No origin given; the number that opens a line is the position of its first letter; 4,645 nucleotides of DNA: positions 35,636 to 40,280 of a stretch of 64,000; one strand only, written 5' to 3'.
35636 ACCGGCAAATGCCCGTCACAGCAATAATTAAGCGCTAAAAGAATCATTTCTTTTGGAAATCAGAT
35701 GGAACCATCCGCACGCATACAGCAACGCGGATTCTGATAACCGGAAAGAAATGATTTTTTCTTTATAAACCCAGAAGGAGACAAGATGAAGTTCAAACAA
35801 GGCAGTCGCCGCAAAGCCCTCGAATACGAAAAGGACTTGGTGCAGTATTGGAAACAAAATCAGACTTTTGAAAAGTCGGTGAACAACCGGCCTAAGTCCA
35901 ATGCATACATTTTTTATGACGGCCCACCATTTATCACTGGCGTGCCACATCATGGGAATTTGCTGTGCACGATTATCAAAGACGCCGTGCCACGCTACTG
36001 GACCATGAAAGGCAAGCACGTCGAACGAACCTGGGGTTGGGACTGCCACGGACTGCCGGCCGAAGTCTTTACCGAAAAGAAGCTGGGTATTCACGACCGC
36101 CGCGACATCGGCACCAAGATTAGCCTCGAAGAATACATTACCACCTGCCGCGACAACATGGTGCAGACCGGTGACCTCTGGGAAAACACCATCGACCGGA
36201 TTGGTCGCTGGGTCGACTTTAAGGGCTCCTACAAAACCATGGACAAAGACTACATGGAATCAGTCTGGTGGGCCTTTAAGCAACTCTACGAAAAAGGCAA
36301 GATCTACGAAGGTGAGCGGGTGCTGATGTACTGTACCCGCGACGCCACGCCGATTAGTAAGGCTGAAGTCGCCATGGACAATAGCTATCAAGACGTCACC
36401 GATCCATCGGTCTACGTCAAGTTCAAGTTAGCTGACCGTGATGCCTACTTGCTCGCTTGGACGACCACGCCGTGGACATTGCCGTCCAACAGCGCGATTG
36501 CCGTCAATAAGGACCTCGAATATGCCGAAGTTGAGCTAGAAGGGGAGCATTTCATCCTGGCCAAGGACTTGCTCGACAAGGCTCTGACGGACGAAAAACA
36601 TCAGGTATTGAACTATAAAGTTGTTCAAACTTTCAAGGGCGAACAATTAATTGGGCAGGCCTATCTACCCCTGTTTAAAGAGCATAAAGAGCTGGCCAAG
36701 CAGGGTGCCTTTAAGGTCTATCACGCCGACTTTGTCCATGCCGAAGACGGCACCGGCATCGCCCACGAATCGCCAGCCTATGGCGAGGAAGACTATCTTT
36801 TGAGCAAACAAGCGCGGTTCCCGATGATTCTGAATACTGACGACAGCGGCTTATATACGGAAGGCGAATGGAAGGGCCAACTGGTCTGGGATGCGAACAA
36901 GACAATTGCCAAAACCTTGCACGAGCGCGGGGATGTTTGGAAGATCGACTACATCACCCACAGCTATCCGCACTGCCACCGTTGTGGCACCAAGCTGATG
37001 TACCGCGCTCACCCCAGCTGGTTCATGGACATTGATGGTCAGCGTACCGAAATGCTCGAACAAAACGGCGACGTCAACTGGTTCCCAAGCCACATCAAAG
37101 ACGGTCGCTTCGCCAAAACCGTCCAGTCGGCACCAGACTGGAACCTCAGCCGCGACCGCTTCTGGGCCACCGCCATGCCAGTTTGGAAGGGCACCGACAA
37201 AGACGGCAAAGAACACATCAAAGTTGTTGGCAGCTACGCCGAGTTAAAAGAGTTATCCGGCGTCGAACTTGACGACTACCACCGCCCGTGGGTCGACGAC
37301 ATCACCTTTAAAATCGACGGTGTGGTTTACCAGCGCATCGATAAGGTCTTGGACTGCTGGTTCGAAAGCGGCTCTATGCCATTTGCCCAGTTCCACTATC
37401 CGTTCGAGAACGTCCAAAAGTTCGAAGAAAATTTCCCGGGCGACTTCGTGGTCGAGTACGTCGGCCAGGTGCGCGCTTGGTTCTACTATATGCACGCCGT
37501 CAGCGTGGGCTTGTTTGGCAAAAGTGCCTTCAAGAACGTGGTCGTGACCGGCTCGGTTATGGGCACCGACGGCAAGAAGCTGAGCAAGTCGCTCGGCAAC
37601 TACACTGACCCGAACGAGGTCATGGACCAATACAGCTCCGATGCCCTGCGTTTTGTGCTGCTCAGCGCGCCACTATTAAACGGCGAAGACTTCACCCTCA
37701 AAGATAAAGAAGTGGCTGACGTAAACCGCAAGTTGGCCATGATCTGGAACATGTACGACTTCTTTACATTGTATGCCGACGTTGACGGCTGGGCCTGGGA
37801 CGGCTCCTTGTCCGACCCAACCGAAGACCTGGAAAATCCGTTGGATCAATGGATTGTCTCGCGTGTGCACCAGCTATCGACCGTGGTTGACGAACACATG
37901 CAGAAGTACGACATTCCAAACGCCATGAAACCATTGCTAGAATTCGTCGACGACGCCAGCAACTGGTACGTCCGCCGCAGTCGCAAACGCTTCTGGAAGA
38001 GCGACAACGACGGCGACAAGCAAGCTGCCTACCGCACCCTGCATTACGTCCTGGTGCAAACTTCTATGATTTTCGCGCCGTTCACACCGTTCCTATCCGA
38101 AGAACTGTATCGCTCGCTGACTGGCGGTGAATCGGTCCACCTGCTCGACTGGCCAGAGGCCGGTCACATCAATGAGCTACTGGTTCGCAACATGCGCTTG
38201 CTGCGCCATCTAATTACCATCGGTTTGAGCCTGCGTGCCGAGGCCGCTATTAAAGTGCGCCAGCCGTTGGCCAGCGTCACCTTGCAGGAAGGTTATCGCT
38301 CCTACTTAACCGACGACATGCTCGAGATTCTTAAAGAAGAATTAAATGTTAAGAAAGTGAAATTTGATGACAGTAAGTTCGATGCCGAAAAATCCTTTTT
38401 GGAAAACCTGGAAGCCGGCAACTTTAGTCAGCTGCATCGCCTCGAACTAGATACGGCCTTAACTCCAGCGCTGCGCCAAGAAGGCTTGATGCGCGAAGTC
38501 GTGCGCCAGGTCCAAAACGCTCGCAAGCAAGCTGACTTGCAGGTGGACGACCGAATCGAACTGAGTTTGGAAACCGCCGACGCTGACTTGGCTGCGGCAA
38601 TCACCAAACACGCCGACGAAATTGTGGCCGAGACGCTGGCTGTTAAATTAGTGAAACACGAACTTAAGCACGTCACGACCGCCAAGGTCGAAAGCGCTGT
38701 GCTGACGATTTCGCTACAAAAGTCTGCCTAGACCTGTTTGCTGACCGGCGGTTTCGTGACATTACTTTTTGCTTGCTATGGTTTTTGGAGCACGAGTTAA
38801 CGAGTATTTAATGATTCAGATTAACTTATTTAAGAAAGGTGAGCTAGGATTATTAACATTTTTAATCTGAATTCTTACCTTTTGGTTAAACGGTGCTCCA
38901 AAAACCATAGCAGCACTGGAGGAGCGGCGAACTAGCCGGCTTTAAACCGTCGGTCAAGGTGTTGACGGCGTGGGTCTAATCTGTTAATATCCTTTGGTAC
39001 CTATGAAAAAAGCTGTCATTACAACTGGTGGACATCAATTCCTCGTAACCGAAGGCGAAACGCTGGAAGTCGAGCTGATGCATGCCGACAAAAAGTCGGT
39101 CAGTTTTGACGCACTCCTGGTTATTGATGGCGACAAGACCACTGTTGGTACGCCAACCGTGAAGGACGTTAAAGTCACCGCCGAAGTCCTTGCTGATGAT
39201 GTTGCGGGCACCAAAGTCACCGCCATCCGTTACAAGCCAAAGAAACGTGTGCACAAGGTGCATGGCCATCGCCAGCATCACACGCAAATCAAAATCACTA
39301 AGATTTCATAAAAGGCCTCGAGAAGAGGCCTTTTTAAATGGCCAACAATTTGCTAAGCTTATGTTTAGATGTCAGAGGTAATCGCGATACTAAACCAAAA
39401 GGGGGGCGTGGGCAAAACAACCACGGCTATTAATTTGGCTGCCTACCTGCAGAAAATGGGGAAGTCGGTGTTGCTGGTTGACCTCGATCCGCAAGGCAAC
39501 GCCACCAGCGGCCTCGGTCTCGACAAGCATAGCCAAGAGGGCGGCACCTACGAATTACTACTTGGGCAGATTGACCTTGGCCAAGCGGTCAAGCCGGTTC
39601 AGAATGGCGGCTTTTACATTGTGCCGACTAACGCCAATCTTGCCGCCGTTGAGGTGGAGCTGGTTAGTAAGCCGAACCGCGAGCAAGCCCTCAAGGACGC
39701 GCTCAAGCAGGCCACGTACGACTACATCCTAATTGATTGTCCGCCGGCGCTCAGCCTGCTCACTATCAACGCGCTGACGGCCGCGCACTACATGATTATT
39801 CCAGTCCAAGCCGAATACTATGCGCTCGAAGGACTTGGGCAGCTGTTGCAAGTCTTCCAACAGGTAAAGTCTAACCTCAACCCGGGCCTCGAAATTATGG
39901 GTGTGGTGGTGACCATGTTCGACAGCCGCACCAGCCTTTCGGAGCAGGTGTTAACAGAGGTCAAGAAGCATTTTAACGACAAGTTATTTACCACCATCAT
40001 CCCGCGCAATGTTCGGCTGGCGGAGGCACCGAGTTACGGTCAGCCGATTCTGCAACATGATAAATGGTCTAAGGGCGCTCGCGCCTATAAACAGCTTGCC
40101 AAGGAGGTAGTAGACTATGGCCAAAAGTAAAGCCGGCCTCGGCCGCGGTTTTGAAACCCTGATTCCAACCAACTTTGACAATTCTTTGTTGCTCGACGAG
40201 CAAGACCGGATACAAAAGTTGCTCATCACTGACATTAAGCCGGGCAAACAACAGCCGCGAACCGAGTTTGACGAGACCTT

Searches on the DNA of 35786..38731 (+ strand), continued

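Call 70: search_with_rna_model(model_id=R1, sources=[L081, L082, L083, L084, L085, L086, L087, L088, L089, L090, L091, L092, L093, L094, L095, L096, L097, L098, L099, L100, L101, L102, L103, L104, L105, L106, L107, L108, L109, L110, L111, L112, L113, L114, L115, L116, L117, L118, L119, L120, L121, L122, L123, L124, L125, L126, L127, L128, L129, L130, L131, L132, L133, L134, L135, L136, L137, L138, L139, L140, L141, L142, L143, L144, L145, L146, L147, L148, L149, L150, L151, L152, L153, L154, L155, L156, L157, L158, L159, L160], max_evalue=0.01)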
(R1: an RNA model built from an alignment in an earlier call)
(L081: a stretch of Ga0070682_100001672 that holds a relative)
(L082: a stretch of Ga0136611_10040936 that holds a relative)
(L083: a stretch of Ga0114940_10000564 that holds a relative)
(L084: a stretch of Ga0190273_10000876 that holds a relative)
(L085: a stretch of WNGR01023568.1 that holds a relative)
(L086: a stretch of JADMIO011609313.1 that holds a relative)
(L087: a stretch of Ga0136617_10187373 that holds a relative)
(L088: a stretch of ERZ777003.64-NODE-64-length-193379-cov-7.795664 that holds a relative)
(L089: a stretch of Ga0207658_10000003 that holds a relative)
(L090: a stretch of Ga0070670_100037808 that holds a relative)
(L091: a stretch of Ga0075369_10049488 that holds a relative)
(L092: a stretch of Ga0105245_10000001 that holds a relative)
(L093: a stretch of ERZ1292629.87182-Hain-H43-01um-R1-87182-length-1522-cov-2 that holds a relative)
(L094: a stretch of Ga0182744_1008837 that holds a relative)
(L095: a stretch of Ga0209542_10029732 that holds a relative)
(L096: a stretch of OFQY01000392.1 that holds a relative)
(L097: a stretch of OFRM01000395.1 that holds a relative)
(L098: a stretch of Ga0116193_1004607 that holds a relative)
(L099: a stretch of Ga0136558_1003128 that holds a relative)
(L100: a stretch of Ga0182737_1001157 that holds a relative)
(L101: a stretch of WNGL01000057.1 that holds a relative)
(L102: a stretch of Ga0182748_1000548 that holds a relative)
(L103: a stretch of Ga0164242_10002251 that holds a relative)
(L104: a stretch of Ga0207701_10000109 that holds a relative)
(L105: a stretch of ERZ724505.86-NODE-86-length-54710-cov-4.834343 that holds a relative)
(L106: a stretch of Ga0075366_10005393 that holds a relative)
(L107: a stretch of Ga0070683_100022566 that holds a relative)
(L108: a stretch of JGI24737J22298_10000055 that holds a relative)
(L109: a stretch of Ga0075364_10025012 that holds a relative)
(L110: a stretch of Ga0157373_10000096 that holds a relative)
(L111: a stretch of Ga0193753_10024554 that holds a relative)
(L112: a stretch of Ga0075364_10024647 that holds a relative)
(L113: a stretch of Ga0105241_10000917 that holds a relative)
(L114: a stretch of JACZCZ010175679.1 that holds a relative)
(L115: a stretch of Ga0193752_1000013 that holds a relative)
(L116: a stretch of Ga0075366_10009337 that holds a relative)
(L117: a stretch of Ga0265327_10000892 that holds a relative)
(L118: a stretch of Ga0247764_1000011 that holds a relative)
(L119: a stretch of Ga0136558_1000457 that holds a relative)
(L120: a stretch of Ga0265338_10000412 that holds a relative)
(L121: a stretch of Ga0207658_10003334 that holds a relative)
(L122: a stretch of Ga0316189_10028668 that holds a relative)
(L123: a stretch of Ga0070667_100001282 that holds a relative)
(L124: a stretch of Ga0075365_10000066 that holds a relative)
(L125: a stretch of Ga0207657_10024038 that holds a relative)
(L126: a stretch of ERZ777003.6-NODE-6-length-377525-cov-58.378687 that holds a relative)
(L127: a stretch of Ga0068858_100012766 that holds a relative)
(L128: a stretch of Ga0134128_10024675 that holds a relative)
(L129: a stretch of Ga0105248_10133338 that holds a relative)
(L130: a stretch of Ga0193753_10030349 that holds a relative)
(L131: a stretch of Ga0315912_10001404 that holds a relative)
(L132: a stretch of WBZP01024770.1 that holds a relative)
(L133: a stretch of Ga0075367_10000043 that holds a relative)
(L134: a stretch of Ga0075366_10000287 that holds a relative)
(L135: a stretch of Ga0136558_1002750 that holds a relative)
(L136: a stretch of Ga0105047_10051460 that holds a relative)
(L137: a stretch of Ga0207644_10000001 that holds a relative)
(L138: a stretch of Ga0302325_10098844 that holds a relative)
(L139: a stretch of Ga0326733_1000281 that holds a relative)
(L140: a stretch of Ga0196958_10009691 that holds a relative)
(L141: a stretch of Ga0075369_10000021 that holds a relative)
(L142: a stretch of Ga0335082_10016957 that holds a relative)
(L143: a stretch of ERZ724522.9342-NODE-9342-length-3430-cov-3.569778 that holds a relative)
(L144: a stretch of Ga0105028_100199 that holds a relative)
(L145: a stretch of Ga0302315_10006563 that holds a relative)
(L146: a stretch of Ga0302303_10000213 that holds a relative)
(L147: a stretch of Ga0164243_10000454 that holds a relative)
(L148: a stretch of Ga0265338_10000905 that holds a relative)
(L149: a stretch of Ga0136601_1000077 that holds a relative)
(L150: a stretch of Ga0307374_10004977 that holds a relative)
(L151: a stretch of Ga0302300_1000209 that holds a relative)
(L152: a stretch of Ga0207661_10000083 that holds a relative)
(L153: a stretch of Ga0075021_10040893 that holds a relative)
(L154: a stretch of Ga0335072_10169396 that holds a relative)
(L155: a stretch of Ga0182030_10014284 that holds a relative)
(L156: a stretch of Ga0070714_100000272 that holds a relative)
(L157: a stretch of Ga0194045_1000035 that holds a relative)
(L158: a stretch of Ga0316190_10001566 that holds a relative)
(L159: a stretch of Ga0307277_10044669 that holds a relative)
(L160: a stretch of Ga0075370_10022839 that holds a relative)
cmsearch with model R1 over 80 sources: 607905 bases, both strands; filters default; matches with E-value up to 0.01: 73.
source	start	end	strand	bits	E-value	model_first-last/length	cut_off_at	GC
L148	4893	4980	+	90.7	2.2e-18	1-88/88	no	0.42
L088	4899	4985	+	89.8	3.8e-18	1-88/88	no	0.41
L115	4896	4981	+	89.5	4.4e-18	1-88/88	no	0.37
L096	4891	4981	+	88.9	6.1e-18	1-88/88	no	0.38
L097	4891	4981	+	88.9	6.1e-18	1-88/88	no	0.38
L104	4897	4985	+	88.4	8.2e-18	1-88/88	no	0.46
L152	4893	4979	+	86.7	2.1e-17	1-88/88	no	0.41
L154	1267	1353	+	86.5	2.4e-17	1-88/88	no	0.4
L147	4893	4977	+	86.5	2.4e-17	1-88/88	no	0.38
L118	4296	4385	+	86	3e-17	1-88/88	no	0.41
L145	4893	4983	+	85.5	4e-17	1-88/88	no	0.43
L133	4897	4985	+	85.1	5.2e-17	1-88/88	no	0.44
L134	1230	1318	+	85.1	5.2e-17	1-88/88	no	0.44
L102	4747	4836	+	83.2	1.5e-16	1-88/88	no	0.5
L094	1361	1447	+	82.7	1.9e-16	1-88/88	no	0.45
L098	263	351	+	82.1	2.7e-16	1-88/88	no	0.43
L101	4897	4986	+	81.8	3.1e-16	1-88/88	no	0.46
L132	2377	2466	+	81.7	3.3e-16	1-88/88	no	0.39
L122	1486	1574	+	81.2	4.4e-16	1-88/88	no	0.36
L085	4302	4391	+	81.2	4.5e-16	1-88/88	no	0.47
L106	3494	3581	+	81.2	4.6e-16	1-88/88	no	0.43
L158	4894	4986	+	77.4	3.7e-15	1-88/88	no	0.41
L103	4895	4980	+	77.1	4.3e-15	1-88/88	no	0.5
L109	239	327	+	76.1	7.6e-15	1-88/88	no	0.46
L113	4887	4978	+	76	7.8e-15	1-88/88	no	0.46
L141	4880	4965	+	76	8e-15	1-88/88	no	0.5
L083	4857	4955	+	75.6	1e-14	1-88/88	no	0.33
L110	4883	4971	+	73.2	3.8e-14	1-88/88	no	0.55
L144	3412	3505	+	72.7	5e-14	1-88/88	no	0.4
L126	4885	4981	+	72.7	5.1e-14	1-88/88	no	0.49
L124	4898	4983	+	72.6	5.3e-14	1-88/88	no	0.47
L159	2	91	+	72.3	6.1e-14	1-88/88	no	0.42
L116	4058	4149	+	72.1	7.1e-14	1-88/88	no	0.42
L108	4354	4440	+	71.9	7.8e-14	1-88/88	no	0.43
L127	3788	3875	+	71.7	8.8e-14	1-88/88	no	0.41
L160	85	171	+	71.1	1.2e-13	1-88/88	no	0.47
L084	4875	4976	+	70.5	1.7e-13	1-88/88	no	0.39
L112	321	409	+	68.9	4.1e-13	1-88/88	no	0.39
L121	1944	2026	+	67.3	1e-12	1-88/88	no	0.43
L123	4337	4419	+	67.3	1e-12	1-88/88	no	0.43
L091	715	809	+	67.1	1.1e-12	1-88/88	no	0.45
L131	4889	4982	+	65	3.6e-12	1-88/88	no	0.47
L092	4906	4986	+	64.4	5e-12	1-88/88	no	0.49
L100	4904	4984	+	64.3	5.3e-12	1-88/88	no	0.43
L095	836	967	+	61.3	2.8e-11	1-88/88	no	0.43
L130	1868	1956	+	61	3.4e-11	1-88/88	no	0.47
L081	4904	4987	+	60.9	3.5e-11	1-88/88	no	0.48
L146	4885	4981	+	60.2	5e-11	1-88/88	no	0.43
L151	4885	4981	+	60.2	5e-11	1-88/88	no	0.43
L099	1065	1155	+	60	5.7e-11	1-88/88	no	0.42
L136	3509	3596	+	59.5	7.4e-11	1-88/88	no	0.44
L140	1438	1525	+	58.8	1.1e-10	1-88/88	no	0.55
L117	4887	4975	+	58.2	1.6e-10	1-88/88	no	0.39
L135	2043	2120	+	57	3.1e-10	1-88/88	no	0.37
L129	143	222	+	56.4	4.3e-10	1-88/88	no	0.51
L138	112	195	+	56.3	4.5e-10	1-88/88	no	0.51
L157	4894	4975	+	55.1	8.6e-10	1-88/88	no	0.4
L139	4408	4489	+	53.6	2e-09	1-88/88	no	0.48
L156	4897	4989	+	52.1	4.5e-09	1-88/88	no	0.45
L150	4352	4438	+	51.7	5.9e-09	1-88/88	no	0.49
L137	4870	4968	+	47.9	4.8e-08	1-88/88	no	0.46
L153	913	1007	+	44.4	3.4e-07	1-88/88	no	0.49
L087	535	612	+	40.6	2.8e-06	1-88/88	no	0.41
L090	17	92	+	39.6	4.9e-06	17-88/88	no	0.54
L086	799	875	+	36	3.5e-05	1-88/88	no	0.45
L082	43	121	+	35.7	4.3e-05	1-88/88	no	0.44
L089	4884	4959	+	35.5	4.5e-05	17-88/88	no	0.55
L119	4883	4971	+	35.4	4.9e-05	1-88/88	no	0.44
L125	400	480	+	33.2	0.00017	1-88/88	no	0.49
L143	1217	1302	+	33.2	0.00017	1-88/88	no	0.45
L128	4913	4987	+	30.8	0.00064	1-88/88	no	0.52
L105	4915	4984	+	29.2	0.0016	1-88/88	no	0.49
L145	4902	4987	-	27.6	0.0037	1-88/88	no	0.41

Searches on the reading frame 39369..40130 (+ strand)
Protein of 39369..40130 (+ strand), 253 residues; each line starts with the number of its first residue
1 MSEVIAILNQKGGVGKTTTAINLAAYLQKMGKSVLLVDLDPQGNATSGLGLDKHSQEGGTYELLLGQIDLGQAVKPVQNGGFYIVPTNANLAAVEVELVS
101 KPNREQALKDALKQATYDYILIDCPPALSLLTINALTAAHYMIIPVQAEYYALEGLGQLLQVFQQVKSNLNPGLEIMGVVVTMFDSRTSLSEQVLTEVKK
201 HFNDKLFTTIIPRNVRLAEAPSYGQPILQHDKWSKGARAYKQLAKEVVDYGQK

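Call 51: search_protein_families(library=ncbifam, proteins=[window:39369-40130:+], max_evalue=0.001)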
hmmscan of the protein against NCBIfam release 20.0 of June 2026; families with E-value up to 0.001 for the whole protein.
window:39369-40130:+ (253 aa): 34 families (the best 25 are shown)
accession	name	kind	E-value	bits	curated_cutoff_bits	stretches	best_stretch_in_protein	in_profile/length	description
NF041546.1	ParA_partition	equivalog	4.5e-35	121.1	180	2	4-47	1-44/203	ParA family partition ATPase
TIGR01969.1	minD_arch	subfamily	1.3e-27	96.6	201.75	1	4-249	2-232/251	cell division ATPase MinD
TIGR03453.1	partition_RepA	equivalog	1e-25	90.4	348.45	1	3-227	105-350/387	plasmid partitioning protein RepA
NF041283.1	PrgP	equivalog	4e-23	82.2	400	1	1-220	1-231/297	ParA superfamily DNA segregation protein PrgP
TIGR03371.1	cellulose_yhjQ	equivalog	8.5e-23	81.1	157.85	1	3-245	2-239/246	cellulose biosynthesis protein BcsQ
NF010443.0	PRK13869.1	subfamily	1.4e-18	66.9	446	1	3-209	122-349/405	plasmid-partitioning protein RepA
TIGR01968.1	minD_bact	equivalog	1.1e-17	64.2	212.9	1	3-247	2-236/261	septum site-determining protein MinD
NF010259.0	PRK13705.1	equivalog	4.2e-16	58.9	725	1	3-174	107-293/388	plasmid-partitioning protein SopA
NF041136.1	MrpORP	equivalog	3.5e-12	46.3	450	1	3-249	6-250/365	iron-sulfur cluster carrier protein MrpORP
TIGR01007.1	eps_fam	subfamily_domain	6e-11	42.3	108.05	1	4-157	19-169/204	polysaccharide biosynthesis tyrosine autokinase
TIGR01287.1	nifH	equivalog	7.4e-11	41.9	394.35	1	9-49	6-46/275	nitrogenase iron protein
NF008568.0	PRK11519.1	equivalog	2.8e-10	39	1068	1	8-181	532-695/720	tyrosine-protein kinase Wzc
NF047398.1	AAA_KGGVGR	domain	2.9e-10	40.8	90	1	4-124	4-149/190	KGGVGR-motif variant AAA ATPase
TIGR03018.1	pepcterm_TyrKin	hypoth_equivalog_domain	6.5e-10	38.7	230.65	1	4-142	37-174/207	XrtA-associated tyrosine autokinase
NF033200.1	F430_CfbC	exception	9.8e-10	38.2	402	1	9-49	6-46/260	Ni-sirohydrochlorin a,c-diamide reductive cyclase ATP-dependent reductase subunit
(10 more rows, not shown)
